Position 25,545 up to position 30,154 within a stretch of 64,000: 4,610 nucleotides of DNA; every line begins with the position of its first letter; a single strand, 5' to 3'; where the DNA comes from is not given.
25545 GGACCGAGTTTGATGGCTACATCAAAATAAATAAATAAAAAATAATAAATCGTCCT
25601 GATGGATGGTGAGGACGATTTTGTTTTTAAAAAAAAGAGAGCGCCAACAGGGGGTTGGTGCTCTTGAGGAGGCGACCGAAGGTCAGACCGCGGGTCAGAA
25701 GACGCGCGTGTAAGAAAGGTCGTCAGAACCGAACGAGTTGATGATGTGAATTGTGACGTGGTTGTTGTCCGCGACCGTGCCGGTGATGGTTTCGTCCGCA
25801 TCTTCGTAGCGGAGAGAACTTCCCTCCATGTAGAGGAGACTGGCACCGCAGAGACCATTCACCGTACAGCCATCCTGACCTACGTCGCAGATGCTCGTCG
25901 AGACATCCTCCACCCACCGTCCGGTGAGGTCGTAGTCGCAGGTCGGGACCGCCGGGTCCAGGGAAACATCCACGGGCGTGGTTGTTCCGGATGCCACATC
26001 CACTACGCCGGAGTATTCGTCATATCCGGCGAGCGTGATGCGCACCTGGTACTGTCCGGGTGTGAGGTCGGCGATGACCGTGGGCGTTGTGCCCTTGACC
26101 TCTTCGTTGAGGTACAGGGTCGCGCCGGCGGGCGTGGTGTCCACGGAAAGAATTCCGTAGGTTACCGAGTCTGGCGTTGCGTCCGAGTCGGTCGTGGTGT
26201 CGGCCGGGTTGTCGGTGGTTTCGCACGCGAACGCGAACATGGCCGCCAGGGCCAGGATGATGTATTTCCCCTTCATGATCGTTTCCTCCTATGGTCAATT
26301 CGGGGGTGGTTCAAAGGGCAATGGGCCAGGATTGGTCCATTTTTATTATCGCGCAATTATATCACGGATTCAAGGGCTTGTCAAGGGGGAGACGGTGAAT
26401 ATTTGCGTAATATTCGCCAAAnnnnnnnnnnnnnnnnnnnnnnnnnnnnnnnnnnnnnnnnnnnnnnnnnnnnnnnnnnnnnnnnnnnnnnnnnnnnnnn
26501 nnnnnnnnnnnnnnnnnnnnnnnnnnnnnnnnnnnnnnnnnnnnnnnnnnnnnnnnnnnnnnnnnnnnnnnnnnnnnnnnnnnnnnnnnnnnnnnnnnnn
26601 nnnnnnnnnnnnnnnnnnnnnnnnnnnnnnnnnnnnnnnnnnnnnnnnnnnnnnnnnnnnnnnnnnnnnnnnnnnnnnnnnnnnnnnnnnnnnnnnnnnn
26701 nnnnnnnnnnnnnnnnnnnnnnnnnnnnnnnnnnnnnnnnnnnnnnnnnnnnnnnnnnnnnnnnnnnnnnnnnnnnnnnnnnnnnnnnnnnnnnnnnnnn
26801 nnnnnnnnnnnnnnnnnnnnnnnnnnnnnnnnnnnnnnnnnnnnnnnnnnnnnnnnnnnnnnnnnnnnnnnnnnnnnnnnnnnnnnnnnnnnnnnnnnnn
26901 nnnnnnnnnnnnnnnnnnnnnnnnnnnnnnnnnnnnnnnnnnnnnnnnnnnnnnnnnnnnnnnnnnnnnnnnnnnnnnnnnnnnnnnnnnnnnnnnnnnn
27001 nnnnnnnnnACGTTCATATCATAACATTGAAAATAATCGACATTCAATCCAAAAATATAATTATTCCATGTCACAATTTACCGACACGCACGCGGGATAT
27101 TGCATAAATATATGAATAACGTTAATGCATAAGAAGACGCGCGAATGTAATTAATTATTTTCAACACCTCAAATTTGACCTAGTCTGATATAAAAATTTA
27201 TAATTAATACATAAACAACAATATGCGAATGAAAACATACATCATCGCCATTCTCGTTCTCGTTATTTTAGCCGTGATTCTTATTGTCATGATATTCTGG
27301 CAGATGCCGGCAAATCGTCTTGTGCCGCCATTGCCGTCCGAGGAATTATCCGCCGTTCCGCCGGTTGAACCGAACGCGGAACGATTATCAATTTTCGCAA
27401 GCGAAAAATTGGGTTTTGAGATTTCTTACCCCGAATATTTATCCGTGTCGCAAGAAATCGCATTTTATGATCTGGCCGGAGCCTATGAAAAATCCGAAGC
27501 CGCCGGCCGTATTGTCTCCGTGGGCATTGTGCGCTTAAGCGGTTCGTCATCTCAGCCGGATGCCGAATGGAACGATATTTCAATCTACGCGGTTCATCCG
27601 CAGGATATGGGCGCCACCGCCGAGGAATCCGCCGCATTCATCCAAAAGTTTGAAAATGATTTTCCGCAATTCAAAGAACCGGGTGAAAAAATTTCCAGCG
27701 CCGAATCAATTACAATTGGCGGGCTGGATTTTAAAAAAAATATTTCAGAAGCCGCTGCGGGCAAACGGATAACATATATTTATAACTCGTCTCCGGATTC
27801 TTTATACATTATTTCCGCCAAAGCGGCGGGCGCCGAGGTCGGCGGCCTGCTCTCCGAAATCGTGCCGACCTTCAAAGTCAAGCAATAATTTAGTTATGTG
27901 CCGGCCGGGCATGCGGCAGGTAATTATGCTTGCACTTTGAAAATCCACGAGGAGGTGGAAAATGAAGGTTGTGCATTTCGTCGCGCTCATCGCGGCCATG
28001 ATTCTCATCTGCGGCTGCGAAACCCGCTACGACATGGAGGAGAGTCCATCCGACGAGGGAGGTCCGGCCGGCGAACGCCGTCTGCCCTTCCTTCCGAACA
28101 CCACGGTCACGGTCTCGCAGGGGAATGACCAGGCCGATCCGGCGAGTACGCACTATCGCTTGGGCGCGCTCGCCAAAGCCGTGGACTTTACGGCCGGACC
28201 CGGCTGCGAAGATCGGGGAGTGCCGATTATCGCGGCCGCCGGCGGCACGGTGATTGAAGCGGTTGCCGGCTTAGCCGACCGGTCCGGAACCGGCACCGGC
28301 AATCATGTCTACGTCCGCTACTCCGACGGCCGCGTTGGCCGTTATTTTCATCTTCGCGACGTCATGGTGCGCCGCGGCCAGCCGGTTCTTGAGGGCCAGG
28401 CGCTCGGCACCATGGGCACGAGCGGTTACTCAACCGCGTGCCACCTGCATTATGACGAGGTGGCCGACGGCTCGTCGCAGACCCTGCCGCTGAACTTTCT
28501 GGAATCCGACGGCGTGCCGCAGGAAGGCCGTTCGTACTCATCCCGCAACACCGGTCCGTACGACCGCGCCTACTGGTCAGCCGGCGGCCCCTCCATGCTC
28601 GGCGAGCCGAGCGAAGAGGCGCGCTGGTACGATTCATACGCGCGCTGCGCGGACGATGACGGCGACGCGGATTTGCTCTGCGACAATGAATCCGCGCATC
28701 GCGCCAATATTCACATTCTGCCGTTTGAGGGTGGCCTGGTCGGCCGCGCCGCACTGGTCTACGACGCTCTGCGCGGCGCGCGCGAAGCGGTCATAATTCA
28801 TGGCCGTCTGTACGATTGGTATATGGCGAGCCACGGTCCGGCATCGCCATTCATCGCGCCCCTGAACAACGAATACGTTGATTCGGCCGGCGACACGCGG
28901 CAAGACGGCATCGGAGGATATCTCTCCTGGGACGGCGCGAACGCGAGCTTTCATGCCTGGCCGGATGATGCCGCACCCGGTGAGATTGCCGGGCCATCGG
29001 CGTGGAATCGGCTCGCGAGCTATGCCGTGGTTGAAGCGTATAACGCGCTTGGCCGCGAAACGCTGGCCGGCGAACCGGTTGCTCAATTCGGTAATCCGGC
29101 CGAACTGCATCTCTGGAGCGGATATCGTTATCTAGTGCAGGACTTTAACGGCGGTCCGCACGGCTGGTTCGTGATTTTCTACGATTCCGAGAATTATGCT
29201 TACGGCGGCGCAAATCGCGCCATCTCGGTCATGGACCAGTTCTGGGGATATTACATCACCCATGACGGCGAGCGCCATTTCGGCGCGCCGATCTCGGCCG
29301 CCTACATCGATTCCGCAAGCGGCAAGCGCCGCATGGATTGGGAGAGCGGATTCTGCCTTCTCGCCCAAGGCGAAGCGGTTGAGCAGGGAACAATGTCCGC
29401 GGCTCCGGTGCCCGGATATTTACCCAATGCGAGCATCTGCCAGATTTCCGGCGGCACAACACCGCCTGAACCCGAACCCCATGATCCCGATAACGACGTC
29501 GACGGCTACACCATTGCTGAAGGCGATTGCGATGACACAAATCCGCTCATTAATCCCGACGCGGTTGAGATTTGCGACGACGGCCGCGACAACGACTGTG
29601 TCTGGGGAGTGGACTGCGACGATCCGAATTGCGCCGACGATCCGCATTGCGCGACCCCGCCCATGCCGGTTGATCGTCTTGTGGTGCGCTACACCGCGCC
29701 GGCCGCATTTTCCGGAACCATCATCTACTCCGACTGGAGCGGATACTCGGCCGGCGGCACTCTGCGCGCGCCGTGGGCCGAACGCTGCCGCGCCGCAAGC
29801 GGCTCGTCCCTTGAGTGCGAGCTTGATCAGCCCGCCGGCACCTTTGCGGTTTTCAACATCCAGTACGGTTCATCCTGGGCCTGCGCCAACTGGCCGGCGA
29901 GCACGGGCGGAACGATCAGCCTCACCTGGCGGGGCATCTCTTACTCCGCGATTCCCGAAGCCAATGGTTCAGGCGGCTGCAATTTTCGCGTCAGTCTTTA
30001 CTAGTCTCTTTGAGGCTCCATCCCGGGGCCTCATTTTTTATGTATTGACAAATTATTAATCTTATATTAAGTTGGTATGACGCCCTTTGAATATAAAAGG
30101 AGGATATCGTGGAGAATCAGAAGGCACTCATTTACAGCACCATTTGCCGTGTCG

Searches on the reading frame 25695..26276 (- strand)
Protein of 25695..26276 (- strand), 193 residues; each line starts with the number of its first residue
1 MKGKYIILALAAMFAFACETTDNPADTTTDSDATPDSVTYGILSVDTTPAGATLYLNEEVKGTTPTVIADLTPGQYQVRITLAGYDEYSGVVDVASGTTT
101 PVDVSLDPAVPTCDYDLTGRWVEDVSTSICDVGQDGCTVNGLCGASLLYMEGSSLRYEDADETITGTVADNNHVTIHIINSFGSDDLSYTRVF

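Call 9: search_protein_families(library=pfam, proteins=[window:25695-26276:-], max_evalue=0.01)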
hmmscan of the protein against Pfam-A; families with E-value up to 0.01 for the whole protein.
window:25695-26276:- (193 aa): 2 families
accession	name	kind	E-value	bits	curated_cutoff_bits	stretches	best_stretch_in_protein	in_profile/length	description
PF08308.17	PEGA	-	1.1e-15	57.7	20.8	1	41-108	2-69/71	PEGA domain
PF13620.12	CarboxypepD_reg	-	0.00037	21.2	32.3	1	68-106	42-81/82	Carboxypeptidase regulatory-like domain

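Call 12: search_protein_families(library=ncbifam, proteins=[window:25695-26276:-], max_evalue=0.01)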
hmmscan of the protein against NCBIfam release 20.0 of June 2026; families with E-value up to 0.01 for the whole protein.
window:25695-26276:- (193 aa): 0 families

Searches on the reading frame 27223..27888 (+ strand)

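Call 9: search_protein_families(library=pfam, proteins=[window:27223-27888:+], max_evalue=0.01)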
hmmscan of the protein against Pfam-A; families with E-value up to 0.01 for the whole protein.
window:27223-27888:+ (221 aa): 1 family
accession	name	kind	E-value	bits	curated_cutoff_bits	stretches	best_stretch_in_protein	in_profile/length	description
PF18933.6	PsbP_2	-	0.0028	18.1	27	1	12-201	1-165/184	PsbP-like protein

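Call 12: search_protein_families(library=ncbifam, proteins=[window:27223-27888:+], max_evalue=0.01)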
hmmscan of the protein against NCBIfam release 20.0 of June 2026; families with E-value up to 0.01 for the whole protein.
window:27223-27888:+ (221 aa): 0 families

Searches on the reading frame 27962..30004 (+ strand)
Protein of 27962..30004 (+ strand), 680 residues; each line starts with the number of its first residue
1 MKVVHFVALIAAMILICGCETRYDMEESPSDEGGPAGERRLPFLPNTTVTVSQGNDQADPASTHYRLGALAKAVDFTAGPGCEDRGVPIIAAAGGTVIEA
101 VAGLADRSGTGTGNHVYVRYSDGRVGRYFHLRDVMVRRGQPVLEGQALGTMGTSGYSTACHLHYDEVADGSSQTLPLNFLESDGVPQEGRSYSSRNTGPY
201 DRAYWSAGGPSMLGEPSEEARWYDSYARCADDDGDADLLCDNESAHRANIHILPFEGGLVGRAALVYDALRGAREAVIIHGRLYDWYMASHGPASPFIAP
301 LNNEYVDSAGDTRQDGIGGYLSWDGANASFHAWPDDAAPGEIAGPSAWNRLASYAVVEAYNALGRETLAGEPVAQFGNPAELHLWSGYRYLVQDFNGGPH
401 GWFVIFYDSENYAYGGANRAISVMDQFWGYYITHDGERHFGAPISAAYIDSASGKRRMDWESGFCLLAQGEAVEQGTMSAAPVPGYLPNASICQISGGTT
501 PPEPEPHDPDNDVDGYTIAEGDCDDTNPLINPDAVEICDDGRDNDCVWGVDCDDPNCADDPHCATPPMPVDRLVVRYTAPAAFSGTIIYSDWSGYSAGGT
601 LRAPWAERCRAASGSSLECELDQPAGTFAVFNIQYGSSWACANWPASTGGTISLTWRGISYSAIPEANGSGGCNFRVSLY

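Call 9: search_protein_families(library=pfam, proteins=[window:27962-30004:+], max_evalue=0.01)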
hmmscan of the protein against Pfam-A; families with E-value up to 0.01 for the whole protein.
window:27962-30004:+ (680 aa): 2 families
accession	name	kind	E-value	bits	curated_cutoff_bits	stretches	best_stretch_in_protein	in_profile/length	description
PF01551.29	Peptidase_M23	-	9e-17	61.5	28.7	1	85-165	12-86/96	Peptidase family M23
PF11617.13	Cu-binding_MopE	-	6.8e-07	29.8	27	1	522-546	1-24/30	Putative metal-binding motif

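Call 12: search_protein_families(library=ncbifam, proteins=[window:27962-30004:+], max_evalue=0.01)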
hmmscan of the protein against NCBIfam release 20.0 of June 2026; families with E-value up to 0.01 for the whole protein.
window:27962-30004:+ (680 aa): 10 families
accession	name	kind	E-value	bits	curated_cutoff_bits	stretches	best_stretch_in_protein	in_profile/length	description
NF053824.1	PdgNdpepShyC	equivalog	7.2e-13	48.2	700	1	84-170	296-384/429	peptidoglycan DD-endopeptidase ShyC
NF052336.1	PdgHdaseHSB100310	equivalog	9e-12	45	500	1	85-178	66-153/316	peptidoglycan hydrolase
NF008652.0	PRK11649.1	equivalog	1.8e-10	40.1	341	1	72-165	314-396/439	murein DD-endopeptidase MepM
NF053825.1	PdgNdpepShyA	equivalog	1.2e-09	37.4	700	1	86-170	306-384/425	peptidoglycan DD-endopeptidase ShyA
NF052530.1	Heli_ShapePgp3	exception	3.7e-09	36.1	300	1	86-181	177-265/270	peptidoglycan metallopeptidase Pgp3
NF050804.1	CellDivDipMCaul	equivalog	4.4e-09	35.7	900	1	79-165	523-612/634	cell division endopeptidase DipM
NF041208.1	celldiv_DipM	equivalog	1.8e-08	34.1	740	1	86-182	329-419/419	cell division endopeptidase DipM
NF040883.1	amid_act_ActS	equivalog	9e-08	31.7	375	1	84-165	144-219/242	amidase activator ActS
NF008123.1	PRK10871.1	equivalog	1.9e-07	30.8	311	1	84-180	273-362/365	murein hydrolase activator NlpD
NF053738.1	S2SprSpoIIQBc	equivalog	9.4e-05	22.1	250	1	88-181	136-224/232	stage II sporulation protein SpoIIQ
